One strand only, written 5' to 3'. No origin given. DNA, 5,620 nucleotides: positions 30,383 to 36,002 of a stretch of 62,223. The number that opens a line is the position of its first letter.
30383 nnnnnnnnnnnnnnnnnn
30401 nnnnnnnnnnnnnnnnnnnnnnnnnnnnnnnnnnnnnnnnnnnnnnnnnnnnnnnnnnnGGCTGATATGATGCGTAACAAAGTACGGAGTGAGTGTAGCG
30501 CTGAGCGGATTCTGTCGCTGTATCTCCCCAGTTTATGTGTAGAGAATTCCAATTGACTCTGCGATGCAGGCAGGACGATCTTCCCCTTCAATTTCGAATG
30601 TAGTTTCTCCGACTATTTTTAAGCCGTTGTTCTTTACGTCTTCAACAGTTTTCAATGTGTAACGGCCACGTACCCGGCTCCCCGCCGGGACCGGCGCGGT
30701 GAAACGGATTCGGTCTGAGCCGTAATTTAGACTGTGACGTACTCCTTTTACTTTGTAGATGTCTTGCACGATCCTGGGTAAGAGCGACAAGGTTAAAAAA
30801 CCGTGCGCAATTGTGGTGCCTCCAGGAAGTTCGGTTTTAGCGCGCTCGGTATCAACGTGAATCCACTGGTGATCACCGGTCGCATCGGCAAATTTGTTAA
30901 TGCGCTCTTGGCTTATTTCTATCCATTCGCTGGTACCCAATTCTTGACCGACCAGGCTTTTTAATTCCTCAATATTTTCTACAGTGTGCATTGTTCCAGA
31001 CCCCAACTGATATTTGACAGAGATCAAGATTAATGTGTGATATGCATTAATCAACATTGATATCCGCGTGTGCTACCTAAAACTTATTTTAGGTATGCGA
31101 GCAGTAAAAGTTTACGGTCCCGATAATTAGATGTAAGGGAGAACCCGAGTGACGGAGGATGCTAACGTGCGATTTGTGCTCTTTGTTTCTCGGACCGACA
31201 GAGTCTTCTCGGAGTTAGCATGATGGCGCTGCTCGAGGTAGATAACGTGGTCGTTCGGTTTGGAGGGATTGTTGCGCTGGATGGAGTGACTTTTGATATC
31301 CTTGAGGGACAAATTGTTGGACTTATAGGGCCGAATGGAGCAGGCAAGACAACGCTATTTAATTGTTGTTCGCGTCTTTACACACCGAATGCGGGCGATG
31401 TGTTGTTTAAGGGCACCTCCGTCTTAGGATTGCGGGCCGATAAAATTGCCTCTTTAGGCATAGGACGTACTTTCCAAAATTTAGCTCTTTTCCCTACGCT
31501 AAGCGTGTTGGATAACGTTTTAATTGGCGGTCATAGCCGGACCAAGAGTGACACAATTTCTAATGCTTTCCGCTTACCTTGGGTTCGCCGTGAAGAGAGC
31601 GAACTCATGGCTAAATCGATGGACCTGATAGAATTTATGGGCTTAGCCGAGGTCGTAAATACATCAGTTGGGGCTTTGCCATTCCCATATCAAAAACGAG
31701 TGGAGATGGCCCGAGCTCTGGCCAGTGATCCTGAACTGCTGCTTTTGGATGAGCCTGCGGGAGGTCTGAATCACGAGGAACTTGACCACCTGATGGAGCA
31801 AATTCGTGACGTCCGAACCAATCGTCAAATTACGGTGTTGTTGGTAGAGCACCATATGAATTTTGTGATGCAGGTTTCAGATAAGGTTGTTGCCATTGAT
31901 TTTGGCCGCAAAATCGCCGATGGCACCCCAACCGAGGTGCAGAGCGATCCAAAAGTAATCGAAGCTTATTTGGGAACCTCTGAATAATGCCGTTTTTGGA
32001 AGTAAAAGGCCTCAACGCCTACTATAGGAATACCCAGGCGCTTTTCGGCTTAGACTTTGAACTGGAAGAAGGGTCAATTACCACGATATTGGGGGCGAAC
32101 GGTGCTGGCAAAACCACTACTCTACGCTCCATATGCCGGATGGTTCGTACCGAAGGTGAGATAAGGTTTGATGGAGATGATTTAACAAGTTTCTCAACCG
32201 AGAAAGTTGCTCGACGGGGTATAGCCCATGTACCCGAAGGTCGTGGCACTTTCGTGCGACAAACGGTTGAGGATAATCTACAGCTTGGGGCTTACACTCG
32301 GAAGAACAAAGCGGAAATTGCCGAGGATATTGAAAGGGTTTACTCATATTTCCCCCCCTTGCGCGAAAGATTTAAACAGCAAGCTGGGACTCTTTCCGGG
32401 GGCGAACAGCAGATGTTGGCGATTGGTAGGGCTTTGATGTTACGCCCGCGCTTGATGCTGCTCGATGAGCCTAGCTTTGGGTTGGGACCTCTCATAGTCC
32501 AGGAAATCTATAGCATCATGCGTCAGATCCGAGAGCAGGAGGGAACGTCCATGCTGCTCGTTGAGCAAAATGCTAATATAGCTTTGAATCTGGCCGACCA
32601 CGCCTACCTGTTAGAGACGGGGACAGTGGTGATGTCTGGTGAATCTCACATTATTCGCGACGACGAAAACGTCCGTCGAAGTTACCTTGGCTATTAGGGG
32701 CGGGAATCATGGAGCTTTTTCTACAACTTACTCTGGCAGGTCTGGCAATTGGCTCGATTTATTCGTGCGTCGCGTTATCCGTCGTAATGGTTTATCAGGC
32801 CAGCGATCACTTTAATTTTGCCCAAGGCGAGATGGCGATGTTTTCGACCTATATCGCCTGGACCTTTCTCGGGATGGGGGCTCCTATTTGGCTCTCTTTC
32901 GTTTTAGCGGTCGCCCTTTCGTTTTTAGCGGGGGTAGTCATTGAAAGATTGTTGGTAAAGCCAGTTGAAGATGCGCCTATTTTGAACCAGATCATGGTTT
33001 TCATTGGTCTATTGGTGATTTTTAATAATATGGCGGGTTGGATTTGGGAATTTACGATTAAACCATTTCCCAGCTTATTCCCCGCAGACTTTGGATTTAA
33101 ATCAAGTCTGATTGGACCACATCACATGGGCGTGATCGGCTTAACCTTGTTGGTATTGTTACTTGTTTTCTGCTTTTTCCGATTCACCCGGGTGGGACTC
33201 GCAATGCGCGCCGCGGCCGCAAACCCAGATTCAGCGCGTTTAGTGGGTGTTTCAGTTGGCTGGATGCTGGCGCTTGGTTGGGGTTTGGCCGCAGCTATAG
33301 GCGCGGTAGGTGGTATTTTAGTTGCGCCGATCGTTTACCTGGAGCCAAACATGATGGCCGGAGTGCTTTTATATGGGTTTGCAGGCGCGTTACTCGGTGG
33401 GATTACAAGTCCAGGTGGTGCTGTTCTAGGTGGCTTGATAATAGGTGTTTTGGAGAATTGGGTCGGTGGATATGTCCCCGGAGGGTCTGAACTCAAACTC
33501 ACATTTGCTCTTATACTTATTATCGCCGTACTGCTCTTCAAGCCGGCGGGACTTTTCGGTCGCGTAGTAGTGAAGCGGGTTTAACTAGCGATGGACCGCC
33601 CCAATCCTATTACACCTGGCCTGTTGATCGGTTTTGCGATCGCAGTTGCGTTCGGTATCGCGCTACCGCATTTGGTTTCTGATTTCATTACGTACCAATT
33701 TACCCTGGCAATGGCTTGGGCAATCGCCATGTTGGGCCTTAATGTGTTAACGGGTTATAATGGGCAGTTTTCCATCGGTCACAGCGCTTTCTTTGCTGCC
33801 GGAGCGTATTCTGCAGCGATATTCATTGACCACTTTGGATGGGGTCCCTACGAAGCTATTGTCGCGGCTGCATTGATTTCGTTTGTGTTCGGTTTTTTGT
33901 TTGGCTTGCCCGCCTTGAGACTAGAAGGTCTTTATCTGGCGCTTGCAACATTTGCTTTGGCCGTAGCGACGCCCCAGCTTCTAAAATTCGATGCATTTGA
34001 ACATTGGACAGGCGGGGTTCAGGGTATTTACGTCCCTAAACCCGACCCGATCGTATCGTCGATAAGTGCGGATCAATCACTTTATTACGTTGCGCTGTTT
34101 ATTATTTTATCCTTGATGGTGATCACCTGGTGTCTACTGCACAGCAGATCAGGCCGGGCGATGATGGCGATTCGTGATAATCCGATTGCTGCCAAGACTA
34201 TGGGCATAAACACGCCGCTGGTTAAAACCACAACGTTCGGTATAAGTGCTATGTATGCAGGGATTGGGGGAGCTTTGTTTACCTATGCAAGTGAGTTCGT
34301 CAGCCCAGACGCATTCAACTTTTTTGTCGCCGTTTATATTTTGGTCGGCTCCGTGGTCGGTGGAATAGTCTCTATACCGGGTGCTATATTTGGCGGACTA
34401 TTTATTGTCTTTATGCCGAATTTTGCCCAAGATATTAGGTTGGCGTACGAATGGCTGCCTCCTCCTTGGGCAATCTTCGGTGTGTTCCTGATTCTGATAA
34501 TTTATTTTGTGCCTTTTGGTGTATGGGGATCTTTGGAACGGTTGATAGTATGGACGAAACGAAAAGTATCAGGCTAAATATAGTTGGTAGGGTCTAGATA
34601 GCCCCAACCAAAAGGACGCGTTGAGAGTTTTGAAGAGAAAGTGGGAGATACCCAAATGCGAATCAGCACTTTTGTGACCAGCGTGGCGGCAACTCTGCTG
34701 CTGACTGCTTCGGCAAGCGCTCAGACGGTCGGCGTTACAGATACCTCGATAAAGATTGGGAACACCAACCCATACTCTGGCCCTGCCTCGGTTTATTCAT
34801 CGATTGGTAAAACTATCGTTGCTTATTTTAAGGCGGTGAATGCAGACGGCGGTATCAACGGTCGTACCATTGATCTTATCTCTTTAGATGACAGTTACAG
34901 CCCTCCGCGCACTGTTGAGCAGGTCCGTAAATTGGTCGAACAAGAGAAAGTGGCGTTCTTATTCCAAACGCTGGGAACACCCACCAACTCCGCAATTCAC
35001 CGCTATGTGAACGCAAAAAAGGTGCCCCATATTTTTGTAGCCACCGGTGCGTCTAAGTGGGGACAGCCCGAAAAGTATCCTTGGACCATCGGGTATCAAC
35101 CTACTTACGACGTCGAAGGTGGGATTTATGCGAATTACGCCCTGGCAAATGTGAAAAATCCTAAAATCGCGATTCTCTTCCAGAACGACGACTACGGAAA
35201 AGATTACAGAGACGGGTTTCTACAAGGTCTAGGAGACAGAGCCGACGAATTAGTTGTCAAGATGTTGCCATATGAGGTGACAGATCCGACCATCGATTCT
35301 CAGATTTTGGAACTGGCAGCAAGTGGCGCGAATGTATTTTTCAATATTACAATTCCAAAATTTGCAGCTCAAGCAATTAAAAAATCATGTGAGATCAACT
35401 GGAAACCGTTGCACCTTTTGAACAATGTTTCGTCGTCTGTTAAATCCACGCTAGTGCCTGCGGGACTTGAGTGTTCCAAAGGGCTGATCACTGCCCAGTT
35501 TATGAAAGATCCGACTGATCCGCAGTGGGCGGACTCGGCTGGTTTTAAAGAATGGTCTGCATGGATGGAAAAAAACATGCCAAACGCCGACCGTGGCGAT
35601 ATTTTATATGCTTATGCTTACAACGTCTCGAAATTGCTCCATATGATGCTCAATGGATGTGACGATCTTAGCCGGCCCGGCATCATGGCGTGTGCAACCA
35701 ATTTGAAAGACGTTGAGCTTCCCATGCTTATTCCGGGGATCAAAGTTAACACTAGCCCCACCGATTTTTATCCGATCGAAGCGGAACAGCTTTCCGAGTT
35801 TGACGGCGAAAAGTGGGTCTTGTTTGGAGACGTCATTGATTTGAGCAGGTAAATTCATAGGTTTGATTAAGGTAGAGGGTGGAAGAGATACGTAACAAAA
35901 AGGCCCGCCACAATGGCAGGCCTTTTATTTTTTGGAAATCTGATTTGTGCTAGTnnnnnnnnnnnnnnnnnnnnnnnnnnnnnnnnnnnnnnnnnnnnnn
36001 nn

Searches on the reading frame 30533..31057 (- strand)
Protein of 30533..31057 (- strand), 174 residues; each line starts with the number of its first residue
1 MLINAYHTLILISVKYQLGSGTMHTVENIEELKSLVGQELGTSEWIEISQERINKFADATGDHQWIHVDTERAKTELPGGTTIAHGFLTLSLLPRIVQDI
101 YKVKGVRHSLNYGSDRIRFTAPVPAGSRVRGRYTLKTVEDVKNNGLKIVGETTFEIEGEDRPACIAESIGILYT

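Call 6: search_protein_families(library=pfam, proteins=[window:30533-31057:-], max_evalue=0.001)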
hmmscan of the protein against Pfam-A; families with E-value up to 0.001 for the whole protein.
window:30533-31057:- (174 aa): 2 families
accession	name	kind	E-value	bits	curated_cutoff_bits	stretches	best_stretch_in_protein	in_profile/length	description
PF01575.25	MaoC_dehydratas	-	1.2e-24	86.8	27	1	34-150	4-116/123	MaoC like domain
PF13452.11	FAS1_DH_region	-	6.5e-07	30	22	1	34-153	1-119/132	FAS1-like, dehydratase domain region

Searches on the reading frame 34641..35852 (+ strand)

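Call 32: search_protein_families(library=pfam, proteins=[window:34641-35852:+], max_evalue=0.0001)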
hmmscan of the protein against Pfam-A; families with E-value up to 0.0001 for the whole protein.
window:34641-35852:+ (403 aa): 2 families
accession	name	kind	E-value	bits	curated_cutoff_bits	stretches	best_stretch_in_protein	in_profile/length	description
PF13458.12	Peripla_BP_6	-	3.8e-41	142.3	31.7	1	36-362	1-317/343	Periplasmic binding protein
PF01094.35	ANF_receptor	-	5.3e-07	29.4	25.4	1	65-300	12-253/353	Receptor family ligand binding region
